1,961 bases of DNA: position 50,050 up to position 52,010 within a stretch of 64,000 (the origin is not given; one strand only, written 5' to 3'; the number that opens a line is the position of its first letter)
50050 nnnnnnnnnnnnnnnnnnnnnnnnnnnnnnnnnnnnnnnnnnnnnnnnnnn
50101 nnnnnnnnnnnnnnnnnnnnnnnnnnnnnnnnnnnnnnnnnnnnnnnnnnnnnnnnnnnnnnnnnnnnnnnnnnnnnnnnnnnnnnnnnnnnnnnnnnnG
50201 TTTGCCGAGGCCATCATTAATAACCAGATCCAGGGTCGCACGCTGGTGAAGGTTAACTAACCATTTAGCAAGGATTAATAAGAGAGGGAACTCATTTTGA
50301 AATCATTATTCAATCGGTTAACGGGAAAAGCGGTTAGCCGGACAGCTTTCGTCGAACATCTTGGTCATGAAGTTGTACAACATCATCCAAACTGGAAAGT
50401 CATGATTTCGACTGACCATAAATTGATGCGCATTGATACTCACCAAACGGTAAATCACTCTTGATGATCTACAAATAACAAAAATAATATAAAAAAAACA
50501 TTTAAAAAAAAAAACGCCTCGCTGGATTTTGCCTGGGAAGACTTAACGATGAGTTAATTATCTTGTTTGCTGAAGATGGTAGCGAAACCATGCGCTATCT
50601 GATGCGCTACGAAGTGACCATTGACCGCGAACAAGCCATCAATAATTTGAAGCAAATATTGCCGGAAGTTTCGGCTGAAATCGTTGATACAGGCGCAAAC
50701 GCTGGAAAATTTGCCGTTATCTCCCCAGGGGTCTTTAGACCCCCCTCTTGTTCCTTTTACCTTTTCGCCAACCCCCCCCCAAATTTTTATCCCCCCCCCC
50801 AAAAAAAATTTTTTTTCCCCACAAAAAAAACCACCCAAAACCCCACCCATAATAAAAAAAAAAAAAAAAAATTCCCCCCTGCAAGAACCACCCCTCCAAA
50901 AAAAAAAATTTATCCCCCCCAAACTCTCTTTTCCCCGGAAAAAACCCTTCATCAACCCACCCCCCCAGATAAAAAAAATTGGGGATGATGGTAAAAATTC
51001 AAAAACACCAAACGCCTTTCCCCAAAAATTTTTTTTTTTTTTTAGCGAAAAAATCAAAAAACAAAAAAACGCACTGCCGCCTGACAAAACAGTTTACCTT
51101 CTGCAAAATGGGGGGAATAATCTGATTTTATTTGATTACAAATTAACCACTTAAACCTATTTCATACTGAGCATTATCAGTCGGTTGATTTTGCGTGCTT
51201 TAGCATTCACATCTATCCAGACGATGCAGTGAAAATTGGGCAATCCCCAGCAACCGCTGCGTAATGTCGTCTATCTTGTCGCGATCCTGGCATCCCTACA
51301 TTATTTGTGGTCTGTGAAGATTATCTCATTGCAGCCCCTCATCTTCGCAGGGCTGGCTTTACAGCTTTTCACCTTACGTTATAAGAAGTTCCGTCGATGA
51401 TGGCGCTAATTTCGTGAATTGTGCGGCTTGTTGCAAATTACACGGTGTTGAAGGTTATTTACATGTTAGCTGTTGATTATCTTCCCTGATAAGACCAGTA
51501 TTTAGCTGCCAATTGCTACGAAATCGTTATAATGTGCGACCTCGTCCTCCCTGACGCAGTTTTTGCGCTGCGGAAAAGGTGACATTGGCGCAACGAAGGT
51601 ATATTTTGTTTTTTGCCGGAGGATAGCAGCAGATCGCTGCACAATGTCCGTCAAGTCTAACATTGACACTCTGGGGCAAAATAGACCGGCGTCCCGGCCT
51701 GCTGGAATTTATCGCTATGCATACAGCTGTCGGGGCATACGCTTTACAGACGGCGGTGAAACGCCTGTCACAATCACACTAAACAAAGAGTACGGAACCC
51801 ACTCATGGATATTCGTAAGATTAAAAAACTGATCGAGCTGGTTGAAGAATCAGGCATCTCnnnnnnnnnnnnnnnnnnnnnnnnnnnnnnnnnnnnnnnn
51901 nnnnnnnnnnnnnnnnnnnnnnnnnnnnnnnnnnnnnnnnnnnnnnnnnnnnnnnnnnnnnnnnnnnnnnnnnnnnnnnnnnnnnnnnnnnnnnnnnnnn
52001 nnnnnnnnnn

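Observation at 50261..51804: acuI-accB interval (~1.5 kb) holds gene fragments but no intact gene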

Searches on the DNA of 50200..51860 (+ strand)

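Call 3: search_dna_similar(query=window:50200-51860:+, collection=ecoli_genomes, mode=near, max_rows=30)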
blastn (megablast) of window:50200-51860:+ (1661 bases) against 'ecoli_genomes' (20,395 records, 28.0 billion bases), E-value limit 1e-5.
Records with a match: 5425; places in all: 5428; records where one place covers at least 80% of the query: 0.
Genomes with a match: 5425 of 5426; with a place that covers at least 80% of the query: 0. Places per genome that has any: lowest 1, median 1, highest 2. On chromosomes: 5427 places; on plasmids: 1.
Best place of each record, by identity: >=99% 82; 95-99% 5343.
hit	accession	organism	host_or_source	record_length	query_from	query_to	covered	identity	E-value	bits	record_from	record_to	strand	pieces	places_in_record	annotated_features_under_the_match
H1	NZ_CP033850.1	Escherichia coli strain FDAARGOS_497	Homo sapiens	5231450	1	1661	77%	99.2%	0e+0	2326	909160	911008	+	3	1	hypothetical protein | acuI: acrylyl-CoA reductase (NADPH) | accB: acetyl-CoA carboxylase biotin carboxyl carrier protein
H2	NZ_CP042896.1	Escherichia coli strain CFSAN061771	missing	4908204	1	1661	77%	99.2%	0e+0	2326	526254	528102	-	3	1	DUF1444 domain-containing protein | acuI: acrylyl-CoA reductase (NADPH) | accB: acetyl-CoA carboxylase biotin carboxyl carrier protein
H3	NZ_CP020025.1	Escherichia coli strain WB61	Rupornis magnirostris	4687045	1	1661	77%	99.2%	0e+0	2326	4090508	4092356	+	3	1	hypothetical protein | yhdH: MDR family oxidoreductase | accB: acetyl-CoA carboxylase biotin carboxyl carrier protein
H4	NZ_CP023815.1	Escherichia coli strain IMT16316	wild bird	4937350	1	1661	77%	99.2%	0e+0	2326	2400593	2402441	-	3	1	hypothetical protein | acuI: acrylyl-CoA reductase (NADPH) | accB: acetyl-CoA carboxylase biotin carboxyl carrier protein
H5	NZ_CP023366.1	Escherichia coli strain 1428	canine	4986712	1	1661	77%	99.2%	0e+0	2326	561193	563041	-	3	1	hypothetical protein | acuI: acrylyl-CoA reductase (NADPH) | accB: acetyl-CoA carboxylase biotin carboxyl carrier protein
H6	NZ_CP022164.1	Escherichia coli strain M160133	Homo sapiens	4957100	1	1661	77%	99.2%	0e+0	2326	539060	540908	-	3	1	hypothetical protein | acuI: acrylyl-CoA reductase (NADPH) | accB: acetyl-CoA carboxylase biotin carboxyl carrier protein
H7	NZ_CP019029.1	Escherichia coli strain Ecol_881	Homo sapiens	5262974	1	1661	77%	99.2%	0e+0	2326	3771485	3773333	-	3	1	hypothetical protein | acuI: acrylyl-CoA reductase (NADPH) | accB: acetyl-CoA carboxylase biotin carboxyl carrier protein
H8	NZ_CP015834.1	Escherichia coli strain MS6198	Homo sapiens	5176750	1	1661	77%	99.2%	0e+0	2326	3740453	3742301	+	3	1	hypothetical protein | acuI: acrylyl-CoA reductase (NADPH) | accB: acetyl-CoA carboxylase biotin carboxyl carrier protein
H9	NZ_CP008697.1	Escherichia coli strain ST648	Homo sapiens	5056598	1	1661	77%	99.2%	0e+0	2326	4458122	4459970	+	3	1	hypothetical protein | acuI: acrylyl-CoA reductase (NADPH) | accB: acetyl-CoA carboxylase biotin carboxyl carrier protein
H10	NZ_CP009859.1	Escherichia coli strain ECONIH1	rectal swab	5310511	1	1661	77%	99.2%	0e+0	2326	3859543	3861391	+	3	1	hypothetical protein | yhdH: MDR family oxidoreductase | accB: acetyl-CoA carboxylase biotin carboxyl carrier protein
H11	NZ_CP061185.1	Escherichia coli strain LD67-1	feces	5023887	1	1661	77%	99.2%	0e+0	2326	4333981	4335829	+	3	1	hypothetical protein | acuI: acrylyl-CoA reductase (NADPH) | accB: acetyl-CoA carboxylase biotin carboxyl carrier protein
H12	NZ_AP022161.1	Escherichia coli strain WP5-S18-ESBL-08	-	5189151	1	1661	77%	99.2%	0e+0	2326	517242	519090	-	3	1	hypothetical protein | acuI: acrylyl-CoA reductase (NADPH) | accB: acetyl-CoA carboxylase biotin carboxyl carrier protein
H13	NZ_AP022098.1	Escherichia coli strain WP4-S18-ESBL-09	-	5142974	1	1661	77%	99.2%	0e+0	2326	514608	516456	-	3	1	hypothetical protein | acuI: acrylyl-CoA reductase (NADPH) | accB: acetyl-CoA carboxylase biotin carboxyl carrier protein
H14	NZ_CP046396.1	Escherichia coli strain ampC_0069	Homo sapiens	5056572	1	1661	77%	99.2%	0e+0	2326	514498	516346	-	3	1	hypothetical protein | acuI: acrylyl-CoA reductase (NADPH) | accB: acetyl-CoA carboxylase biotin carboxyl carrier protein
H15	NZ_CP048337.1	Escherichia coli strain 142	environment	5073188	1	1661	77%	99.2%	0e+0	2326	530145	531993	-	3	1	hypothetical protein | acuI: acrylyl-CoA reductase (NADPH) | accB: acetyl-CoA carboxylase biotin carboxyl carrier protein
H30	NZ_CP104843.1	Escherichia coli strain DFL.5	pantropical spotted dolphin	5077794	1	1661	77%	99.2%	0e+0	2326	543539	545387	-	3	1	DUF1444 domain-containing protein | cytochrome b family protein | acuI: acrylyl-CoA reductase (NADPH) | accB: acetyl-CoA carboxylase biotin carboxyl carrier protein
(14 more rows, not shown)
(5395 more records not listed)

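Call 5: get_annotated_region(hit=H30, flank=1500)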
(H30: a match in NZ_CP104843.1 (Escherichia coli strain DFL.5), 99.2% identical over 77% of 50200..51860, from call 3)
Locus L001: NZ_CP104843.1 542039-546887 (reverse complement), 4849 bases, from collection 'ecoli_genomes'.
description: Escherichia coli strain DFL.5 chromosome, complete genome
organism: Escherichia coli strain DFL.5 (NCBI taxid 562)
replicon: chromosome; assembly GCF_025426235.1
host: pantropical spotted dolphin; source: missing; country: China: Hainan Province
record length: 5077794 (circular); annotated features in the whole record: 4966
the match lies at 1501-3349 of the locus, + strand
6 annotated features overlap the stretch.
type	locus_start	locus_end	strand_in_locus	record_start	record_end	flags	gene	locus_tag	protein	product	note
CDS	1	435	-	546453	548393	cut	csrD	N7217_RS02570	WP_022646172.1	RNase E specificity factor CsrD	-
CDS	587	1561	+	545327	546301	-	acuI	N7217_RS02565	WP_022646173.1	acrylyl-CoA reductase (NADPH)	-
CDS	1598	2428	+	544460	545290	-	-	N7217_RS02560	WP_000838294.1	DUF1444 domain-containing protein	-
CDS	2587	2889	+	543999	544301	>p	-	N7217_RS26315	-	cytochrome b family protein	internal stop; incomplete; partial in the middle of a contig; missing N-terminus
CDS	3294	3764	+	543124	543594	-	accB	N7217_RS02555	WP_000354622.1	acetyl-CoA carboxylase biotin carboxyl carrier protein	-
CDS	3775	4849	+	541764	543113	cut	accC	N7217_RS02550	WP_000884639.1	acetyl-CoA carboxylase biotin carboxylase subunit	-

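Call 6: get_annotated_region(hit=H1, flank=1500)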
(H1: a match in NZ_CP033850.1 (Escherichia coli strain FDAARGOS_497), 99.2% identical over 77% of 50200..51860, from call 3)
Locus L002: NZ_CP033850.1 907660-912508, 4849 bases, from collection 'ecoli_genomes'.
description: Escherichia coli strain FDAARGOS_497 chromosome, complete genome
organism: Escherichia coli strain FDAARGOS_497 (NCBI taxid 562)
replicon: chromosome; assembly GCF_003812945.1
host: Homo sapiens; source: UCC isolate; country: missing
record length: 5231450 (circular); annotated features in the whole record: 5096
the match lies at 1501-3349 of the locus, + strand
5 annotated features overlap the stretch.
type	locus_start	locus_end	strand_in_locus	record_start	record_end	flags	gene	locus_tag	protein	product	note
CDS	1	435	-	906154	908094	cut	csrD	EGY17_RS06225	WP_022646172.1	RNase E specificity factor CsrD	-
CDS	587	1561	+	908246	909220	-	acuI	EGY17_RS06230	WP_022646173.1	acrylyl-CoA reductase (NADPH)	-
CDS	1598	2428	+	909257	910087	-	-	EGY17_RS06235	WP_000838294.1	hypothetical protein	-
CDS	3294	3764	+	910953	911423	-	accB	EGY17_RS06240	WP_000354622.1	acetyl-CoA carboxylase biotin carboxyl carrier protein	-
CDS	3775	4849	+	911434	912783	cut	accC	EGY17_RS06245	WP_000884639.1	acetyl-CoA carboxylase biotin carboxylase subunit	-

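Call 13: search_dna_similar(query=L001:1598-2428:+, collection=ecoli_genomes, mode=near, max_rows=30, rows=spread)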
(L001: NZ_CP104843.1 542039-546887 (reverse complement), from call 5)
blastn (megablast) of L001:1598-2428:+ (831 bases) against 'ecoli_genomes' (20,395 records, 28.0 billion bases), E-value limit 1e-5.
Records with a match: 5425; places in all: 5426; records where one place covers at least 80% of the query: 667.
Genomes with a match: 5425 of 5426; with a place that covers at least 80% of the query: 667. Places per genome that has any: lowest 1, median 1, highest 2. On chromosomes: 5425 places; on plasmids: 1.
Best place of each record, by identity: >=99% 788; 95-99% 4633; 90-95% 3; 80-90% 1.
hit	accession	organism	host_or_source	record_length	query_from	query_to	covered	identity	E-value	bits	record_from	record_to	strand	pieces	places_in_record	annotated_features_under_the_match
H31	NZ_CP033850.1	Escherichia coli strain FDAARGOS_497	Homo sapiens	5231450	1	831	100%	100.0%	0e+0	1535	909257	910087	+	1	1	hypothetical protein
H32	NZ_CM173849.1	Escherichia coli strain 1332KP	Homo sapiens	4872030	1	831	100%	98.6%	0e+0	1469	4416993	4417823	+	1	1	DUF1444 domain-containing protein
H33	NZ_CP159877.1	Escherichia coli strain 12867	Homo sapiens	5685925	1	831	100%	98.1%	0e+0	1447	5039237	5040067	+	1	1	hypothetical protein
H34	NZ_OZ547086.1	Escherichia coli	Homo sapiens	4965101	1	831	100%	98.1%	0e+0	1447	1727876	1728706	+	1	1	DUF1444 domain-containing protein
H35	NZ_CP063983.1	Escherichia coli strain 25DN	LAB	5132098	1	143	17%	100.0%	3e-67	265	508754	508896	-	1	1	none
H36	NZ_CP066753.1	Escherichia coli O157:H7 strain ECP19-598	missing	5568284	1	143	17%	99.3%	2e-65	259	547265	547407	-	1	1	none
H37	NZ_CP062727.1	Escherichia coli O157:H7 strain Z1812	Homo sapiens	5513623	1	143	17%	99.3%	2e-65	259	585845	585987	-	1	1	none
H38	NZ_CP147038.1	Escherichia coli strain 21F61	river water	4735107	1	141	17%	100.0%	4e-66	261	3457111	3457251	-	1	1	hypothetical protein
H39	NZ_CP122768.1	Escherichia coli strain ETEC1738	Sus scrofa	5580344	1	143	17%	98.6%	7e-64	254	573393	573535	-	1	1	none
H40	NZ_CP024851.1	Escherichia coli strain AR_0006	missing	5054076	1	143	17%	97.9%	3e-62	248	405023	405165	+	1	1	none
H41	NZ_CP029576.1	Escherichia coli strain DA33135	Homo sapiens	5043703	1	141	17%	98.6%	9e-63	250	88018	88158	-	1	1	none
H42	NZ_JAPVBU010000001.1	Escherichia coli strain KE26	Homo sapiens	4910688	1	141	17%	98.6%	9e-63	250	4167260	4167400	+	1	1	none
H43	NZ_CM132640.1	Escherichia coli strain ESBLEC_HM52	Homo sapiens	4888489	1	141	17%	98.6%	9e-63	250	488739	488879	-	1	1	none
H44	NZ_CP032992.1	Escherichia coli strain W5-6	Jin River water W5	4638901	1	143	17%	97.2%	2e-60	243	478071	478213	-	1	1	none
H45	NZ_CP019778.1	Escherichia coli strain NCTC86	Homo sapiens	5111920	1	143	17%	97.2%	2e-60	243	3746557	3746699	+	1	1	none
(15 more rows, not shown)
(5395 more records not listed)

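Call 15: get_annotated_region(hit=H45, flank=2500)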
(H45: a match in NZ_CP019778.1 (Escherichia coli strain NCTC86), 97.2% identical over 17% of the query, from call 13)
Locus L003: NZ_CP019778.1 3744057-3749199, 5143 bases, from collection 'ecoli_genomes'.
description: Escherichia coli strain NCTC86 chromosome, complete genome
organism: Escherichia coli strain NCTC86 (NCBI taxid 562)
replicon: chromosome; assembly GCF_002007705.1
host: Homo sapiens; source: -; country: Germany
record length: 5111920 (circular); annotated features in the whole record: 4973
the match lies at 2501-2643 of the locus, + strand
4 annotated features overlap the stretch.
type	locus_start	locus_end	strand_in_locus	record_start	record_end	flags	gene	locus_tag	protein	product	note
CDS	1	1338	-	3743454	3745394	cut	csrD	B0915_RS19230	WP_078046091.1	RNase E specificity factor CsrD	-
CDS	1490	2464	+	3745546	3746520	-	yhdH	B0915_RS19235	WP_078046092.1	MDR family oxidoreductase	-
CDS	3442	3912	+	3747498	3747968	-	accB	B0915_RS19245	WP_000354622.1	acetyl-CoA carboxylase biotin carboxyl carrier protein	-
CDS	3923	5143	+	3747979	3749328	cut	accC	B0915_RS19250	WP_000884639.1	acetyl-CoA carboxylase biotin carboxylase subunit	-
